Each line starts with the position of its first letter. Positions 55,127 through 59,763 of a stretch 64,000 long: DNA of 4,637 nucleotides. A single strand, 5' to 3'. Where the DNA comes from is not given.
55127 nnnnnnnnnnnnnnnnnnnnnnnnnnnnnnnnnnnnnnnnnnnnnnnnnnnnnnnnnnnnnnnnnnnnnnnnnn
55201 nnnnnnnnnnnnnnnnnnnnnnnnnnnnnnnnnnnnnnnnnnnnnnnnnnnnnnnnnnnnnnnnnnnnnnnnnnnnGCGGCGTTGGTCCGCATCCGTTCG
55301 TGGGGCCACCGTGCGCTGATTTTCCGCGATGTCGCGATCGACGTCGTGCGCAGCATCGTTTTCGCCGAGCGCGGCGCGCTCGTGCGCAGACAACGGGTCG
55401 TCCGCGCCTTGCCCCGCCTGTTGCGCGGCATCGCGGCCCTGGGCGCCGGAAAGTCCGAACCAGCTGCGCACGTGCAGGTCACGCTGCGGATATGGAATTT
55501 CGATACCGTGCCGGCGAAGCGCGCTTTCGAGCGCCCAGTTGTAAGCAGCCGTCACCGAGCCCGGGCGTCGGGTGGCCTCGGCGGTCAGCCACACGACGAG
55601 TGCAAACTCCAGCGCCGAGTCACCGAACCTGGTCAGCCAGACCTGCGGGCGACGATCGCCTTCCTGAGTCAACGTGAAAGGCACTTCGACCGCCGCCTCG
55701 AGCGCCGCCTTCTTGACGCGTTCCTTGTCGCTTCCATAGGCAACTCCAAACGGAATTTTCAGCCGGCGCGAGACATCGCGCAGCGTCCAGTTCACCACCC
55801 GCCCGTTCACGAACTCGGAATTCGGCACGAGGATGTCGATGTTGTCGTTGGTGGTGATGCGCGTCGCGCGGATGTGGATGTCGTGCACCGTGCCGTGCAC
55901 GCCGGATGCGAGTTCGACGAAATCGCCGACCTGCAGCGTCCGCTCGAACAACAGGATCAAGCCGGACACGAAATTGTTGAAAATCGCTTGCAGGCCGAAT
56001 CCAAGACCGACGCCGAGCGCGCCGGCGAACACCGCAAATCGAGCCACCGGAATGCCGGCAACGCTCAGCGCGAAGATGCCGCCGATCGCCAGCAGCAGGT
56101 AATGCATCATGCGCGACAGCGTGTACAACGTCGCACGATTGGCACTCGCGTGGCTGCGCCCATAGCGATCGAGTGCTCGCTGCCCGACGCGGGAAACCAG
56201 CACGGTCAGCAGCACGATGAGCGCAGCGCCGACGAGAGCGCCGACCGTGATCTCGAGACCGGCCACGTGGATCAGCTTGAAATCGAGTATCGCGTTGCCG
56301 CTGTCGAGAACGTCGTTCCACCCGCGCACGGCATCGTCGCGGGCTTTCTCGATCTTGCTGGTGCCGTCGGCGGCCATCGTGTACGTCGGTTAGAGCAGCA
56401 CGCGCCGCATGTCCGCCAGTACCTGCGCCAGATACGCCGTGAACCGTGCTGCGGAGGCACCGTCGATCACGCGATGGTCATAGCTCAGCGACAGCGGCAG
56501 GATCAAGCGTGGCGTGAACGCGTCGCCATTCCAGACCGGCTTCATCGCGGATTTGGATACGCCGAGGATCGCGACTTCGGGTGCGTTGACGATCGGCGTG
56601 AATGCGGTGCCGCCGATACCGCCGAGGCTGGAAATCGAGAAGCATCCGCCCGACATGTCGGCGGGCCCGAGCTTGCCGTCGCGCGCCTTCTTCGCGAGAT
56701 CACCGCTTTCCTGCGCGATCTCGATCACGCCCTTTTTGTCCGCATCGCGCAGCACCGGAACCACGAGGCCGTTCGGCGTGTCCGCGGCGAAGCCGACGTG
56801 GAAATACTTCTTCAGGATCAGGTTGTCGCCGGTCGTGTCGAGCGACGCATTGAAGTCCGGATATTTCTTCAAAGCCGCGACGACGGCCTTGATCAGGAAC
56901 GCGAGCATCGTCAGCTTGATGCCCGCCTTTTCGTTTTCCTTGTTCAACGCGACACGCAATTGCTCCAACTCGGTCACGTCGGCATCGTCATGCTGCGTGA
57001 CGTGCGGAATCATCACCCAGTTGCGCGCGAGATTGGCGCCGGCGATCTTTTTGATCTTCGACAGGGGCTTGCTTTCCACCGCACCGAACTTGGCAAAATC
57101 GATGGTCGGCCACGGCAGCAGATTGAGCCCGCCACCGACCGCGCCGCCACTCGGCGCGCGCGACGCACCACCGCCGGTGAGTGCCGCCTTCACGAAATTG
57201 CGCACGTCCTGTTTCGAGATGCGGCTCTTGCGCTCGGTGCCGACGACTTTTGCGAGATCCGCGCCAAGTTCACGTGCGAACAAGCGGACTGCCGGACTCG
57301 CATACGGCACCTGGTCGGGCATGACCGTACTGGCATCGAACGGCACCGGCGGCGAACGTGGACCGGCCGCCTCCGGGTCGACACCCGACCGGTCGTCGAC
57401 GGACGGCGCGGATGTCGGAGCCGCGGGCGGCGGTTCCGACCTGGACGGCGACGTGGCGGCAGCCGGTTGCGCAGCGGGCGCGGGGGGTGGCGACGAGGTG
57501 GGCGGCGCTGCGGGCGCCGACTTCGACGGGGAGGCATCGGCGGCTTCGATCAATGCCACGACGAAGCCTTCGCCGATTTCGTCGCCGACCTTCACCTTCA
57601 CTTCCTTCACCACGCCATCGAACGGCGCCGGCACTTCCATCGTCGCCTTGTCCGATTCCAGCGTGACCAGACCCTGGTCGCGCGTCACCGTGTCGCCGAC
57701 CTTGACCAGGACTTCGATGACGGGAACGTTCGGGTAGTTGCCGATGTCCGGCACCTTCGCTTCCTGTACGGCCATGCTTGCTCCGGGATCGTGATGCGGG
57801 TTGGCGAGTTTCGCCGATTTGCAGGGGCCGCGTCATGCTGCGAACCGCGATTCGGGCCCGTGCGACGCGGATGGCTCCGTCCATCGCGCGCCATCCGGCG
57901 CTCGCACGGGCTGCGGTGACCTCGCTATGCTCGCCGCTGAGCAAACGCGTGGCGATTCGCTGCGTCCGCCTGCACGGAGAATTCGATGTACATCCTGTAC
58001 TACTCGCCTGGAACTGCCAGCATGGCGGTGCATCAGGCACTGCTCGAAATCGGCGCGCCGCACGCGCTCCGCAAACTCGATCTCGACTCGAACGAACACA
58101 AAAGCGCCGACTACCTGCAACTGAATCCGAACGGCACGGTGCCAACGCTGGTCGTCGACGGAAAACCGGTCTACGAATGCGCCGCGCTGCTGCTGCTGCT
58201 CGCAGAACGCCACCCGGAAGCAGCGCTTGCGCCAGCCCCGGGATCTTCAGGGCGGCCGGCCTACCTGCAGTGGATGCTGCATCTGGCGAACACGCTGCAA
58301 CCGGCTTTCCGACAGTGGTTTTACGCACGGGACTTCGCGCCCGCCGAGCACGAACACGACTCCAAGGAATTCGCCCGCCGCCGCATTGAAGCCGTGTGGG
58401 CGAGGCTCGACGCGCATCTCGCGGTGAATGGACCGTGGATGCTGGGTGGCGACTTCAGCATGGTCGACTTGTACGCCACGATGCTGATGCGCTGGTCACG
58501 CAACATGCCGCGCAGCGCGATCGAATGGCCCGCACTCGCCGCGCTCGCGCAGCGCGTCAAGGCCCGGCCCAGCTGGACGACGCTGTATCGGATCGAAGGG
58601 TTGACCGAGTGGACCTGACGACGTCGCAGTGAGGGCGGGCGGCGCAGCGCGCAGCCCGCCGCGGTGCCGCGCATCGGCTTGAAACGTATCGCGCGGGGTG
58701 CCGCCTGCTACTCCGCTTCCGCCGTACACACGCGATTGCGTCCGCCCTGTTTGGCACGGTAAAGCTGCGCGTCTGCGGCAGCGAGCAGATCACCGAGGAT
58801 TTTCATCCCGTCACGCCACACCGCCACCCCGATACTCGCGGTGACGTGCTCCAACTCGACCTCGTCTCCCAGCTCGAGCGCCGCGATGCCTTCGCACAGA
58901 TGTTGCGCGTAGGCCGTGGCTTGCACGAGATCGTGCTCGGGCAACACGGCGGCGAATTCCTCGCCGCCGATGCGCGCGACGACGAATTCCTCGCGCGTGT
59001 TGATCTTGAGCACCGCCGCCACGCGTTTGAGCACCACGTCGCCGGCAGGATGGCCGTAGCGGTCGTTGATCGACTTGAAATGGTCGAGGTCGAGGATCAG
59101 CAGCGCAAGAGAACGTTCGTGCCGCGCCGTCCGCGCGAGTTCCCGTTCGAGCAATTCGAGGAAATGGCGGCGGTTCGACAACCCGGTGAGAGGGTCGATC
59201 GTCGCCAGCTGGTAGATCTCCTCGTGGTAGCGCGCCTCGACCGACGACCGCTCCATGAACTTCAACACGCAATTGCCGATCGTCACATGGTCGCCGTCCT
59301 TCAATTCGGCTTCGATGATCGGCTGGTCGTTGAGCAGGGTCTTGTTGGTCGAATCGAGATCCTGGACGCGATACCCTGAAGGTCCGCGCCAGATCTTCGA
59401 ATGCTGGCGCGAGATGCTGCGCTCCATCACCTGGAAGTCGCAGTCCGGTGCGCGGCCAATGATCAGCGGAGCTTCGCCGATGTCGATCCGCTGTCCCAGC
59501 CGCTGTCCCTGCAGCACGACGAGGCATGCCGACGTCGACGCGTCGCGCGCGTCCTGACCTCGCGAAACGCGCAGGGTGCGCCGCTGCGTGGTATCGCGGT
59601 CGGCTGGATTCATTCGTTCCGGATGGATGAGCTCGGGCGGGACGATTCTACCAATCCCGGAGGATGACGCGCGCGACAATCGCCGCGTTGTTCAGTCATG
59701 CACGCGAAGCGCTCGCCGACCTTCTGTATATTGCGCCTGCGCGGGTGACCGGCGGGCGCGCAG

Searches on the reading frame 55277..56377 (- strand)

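Call 10: search_protein_families(library=ncbifam, proteins=[window:55277-56377:-], max_evalue=0.00001)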
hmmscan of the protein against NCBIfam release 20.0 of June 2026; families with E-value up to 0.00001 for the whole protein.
window:55277-56377:- (367 aa): 6 families
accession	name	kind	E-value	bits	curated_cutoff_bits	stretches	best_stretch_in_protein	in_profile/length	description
NF008438.0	PRK11281.1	equivalog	2.9e-60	204.2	991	1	42-305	833-1090/1113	mechanosensitive channel MscK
NF008180.0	PRK10929.1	equivalog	2.1e-40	138.4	809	1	42-306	830-1088/1109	miniconductance mechanosensitive channel MscM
NF007662.0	PRK10334.1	subfamily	3e-27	95.6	321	1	45-304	28-278/286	small-conductance mechanosensitive channel MscS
NF047602.1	MscsSHelicob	equivalog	1.9e-24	86.5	400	1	87-303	49-258/260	small-conductance mechanosensitive channel MscS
NF008542.0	PRK11465.1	equivalog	1e-13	50.5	596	1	41-230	460-650/741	mechanosensitive channel protein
NF047601.1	MscSThanab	equivalog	5.6e-13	49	500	1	82-301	62-274/280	small-conductance mechanosensitive channel MscS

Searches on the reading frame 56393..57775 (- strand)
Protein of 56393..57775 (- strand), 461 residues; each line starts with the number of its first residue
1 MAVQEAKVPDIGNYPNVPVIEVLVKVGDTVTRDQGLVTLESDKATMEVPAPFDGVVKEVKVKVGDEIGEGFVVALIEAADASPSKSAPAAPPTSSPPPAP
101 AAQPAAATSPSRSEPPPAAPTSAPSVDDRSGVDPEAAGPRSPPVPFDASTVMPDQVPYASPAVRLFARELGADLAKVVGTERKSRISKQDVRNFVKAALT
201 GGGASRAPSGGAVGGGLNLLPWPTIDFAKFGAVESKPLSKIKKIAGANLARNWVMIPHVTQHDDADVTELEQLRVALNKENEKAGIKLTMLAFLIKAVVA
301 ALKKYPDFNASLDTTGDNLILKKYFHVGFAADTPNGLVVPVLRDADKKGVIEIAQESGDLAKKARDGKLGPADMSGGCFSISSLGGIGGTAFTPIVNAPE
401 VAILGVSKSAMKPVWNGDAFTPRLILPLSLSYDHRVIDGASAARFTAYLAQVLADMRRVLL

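Call 10: search_protein_families(library=ncbifam, proteins=[window:56393-57775:-], max_evalue=0.00001)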
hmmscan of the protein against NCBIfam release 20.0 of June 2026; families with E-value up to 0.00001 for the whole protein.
window:56393-57775:- (461 aa): 16 families
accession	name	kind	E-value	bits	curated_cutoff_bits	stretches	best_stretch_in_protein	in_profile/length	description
TIGR01348.1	PDHac_trf_long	equivalog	2.2e-189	630.8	552.1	1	2-461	154-587/587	dihydrolipoyllysine-residue acetyltransferase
NF008814.0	PRK11854.1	equivalog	7.5e-166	553.2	722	1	2-460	206-636/637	pyruvate dehydrogenase complex dihydrolipoyllysine-residue acetyltransferase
NF004309.0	PRK05704.1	equivalog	2.4e-77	261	449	1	4-461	3-406/408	2-oxoglutarate dehydrogenase complex dihydrolipoyllysine-residue succinyltransferase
TIGR02927.1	SucB_Actino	equivalog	1.5e-69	235.3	423.45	1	19-449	143-564/579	2-oxoglutarate dehydrogenase, E2 component, dihydrolipoamide succinyltransferase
TIGR01347.1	sucB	equivalog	1.2e-68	232.2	378.65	1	18-461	16-402/404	dihydrolipoyllysine-residue succinyltransferase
TIGR01349.1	PDHac_trf_mito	equivalog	4.3e-63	214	445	1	23-455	20-431/437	pyruvate dehydrogenase complex dihydrolipoamide acetyltransferase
NF008815.0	PRK11857.1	equivalog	7.7e-49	166.8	378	1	159-453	6-299/308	dihydrolipoamide acetyltransferase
NF011416.0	PRK14843.1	equivalog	2.2e-44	151.8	429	1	228-454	113-340/347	dihydrolipoamide acetyltransferase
NF008907.0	PRK12270.1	equivalog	2.8e-18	65.1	878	1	142-454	119-362/1241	multifunctional oxoglutarate decarboxylase/oxoglutarate dehydrogenase thiamine pyrophosphate-binding subunit/dihydrolipoyllysine-residue suc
NF011457.0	PRK14875.1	equivalog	9.2e-12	44.6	307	1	23-197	24-128/372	acetoin dehydrogenase dihydrolipoyllysine-residue acetyltransferase subunit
NF004173.0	PRK05641.1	equivalog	5.6e-10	40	199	1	19-70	95-146/153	putative acetyl-CoA carboxylase biotin carboxyl carrier protein subunit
NF004547.1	PRK05889.1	equivalog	6.8e-09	35.8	75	1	19-77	13-71/71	biotin/lipoyl-binding carrier protein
NF006079.0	PRK08225.1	equivalog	1.3e-07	31.5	95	1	20-76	13-69/70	acetyl-CoA carboxylase biotin carboxyl carrier protein subunit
TIGR02712.1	urea_carbox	equivalog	4.9e-07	27.8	1303.85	1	20-77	1144-1201/1201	urea carboxylase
NF006761.0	PRK09282.1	domain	8.1e-07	27.9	402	1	19-77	532-590/591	pyruvate carboxylase subunit B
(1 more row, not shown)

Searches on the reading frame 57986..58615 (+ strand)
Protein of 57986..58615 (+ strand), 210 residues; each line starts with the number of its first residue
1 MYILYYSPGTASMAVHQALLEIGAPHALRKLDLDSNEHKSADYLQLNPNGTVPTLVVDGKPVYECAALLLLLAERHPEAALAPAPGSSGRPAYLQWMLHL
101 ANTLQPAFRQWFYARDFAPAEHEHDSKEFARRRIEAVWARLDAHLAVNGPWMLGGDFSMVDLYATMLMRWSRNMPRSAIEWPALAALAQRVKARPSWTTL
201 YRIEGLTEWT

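Call 10: search_protein_families(library=ncbifam, proteins=[window:57986-58615:+], max_evalue=0.00001)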
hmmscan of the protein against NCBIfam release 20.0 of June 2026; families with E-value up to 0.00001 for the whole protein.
window:57986-58615:+ (210 aa): 5 families
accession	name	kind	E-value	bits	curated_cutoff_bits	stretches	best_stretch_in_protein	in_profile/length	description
NF007831.0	PRK10542.1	equivalog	1.9e-23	83.1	198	1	4-206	3-200/201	glutathione transferase GstA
TIGR01262.1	maiA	equivalog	1.6e-12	47.5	171.05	1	10-196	9-198/211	maleylacetoacetate isomerase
NF010579.0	PRK13972.1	equivalog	6e-10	39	332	1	2-197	2-199/215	GSH-dependent disulfide bond oxidoreductase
NF007016.1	PRK09481.1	equivalog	2.4e-07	30.4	314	1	33-180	40-174/209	stringent starvation protein SspA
NF011693.0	PRK15113.1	equivalog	9.4e-07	28.7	150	1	12-80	19-87/214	glutathione transferase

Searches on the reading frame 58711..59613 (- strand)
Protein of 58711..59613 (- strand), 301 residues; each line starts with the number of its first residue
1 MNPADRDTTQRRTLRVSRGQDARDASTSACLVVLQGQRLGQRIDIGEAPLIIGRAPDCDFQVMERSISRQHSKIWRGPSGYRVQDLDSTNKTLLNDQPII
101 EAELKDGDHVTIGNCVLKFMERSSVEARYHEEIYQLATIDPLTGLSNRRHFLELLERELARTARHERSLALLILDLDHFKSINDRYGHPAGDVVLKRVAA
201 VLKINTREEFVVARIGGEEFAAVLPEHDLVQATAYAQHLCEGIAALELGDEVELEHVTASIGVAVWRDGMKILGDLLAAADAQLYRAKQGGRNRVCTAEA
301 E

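Call 10: search_protein_families(library=ncbifam, proteins=[window:58711-59613:-], max_evalue=0.00001)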
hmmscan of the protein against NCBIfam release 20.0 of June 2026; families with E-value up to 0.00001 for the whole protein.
window:58711-59613:- (301 aa): 26 families (the best 25 are shown)
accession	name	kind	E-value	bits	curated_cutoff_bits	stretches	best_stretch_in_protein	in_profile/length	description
TIGR00254.1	GGDEF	domain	1.5e-50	171.2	37.4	1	135-297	3-166/168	diguanylate cyclase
NF038266.1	diguan_SiaD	equivalog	6.1e-47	160.1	290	1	131-295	88-252/252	biofilm regulation diguanylate cyclase SiaD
NF007380.0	PRK09894.1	equivalog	2.2e-42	145.4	256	1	99-298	93-287/296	diguanylate cyclase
NF007135.0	PRK09581.1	equivalog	1.2e-40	139.7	474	1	134-298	289-455/457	PleD family two-component system response regulator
NF007423.1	PRK09966.1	equivalog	4e-39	134.6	325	1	129-288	231-390/390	diguanylate cyclase DgcN/YfiN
NF047654.1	DiguCycDgcRLepto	equivalog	2e-36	125.5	500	1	130-296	126-294/295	diguanylate cyclase DgcR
NF045675.1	PhdiestaseDibA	equivalog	3.5e-36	124.8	980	1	119-293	186-359/623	phosphodiesterase DibA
NF051473.1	DigCycDgcsShew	equivalog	7.2e-36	124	400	1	94-295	93-288/291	diguanylate cyclase DgcS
NF041606.1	dguan_cyc_DgcA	equivalog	1.2e-34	119.7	370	1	134-298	175-339/340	diguanylate cyclase DgcA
NF007298.0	PRK09776.1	equivalog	1.9e-34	118.8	1135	1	133-296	680-843/1111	diguanylate cyclase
NF011955.1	PRK15426.1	equivalog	5.8e-32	110.6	408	1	137-299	398-562/564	cellulose biosynthesis regulator diguanylate cyclase DgcQ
NF007599.0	PRK10245.1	equivalog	4.3e-31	107.7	402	1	133-296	206-368/371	diguanylate cyclase AdrA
NF047872.1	GGDEF_GdpS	equivalog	1.6e-26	93.4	400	1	127-296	181-348/355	GGDEF domain-containing protein GdpS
NF007474.0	PRK10060.1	equivalog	2.1e-23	82.4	782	1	127-297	227-394/663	cyclic di-GMP phosphodiesterase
NF053781.1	cdiGMPphdstlr2612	equivalog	5e-21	74.1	1600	1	131-291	834-995/1268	Tlr1612 family c-di-GMP phosphodiesterase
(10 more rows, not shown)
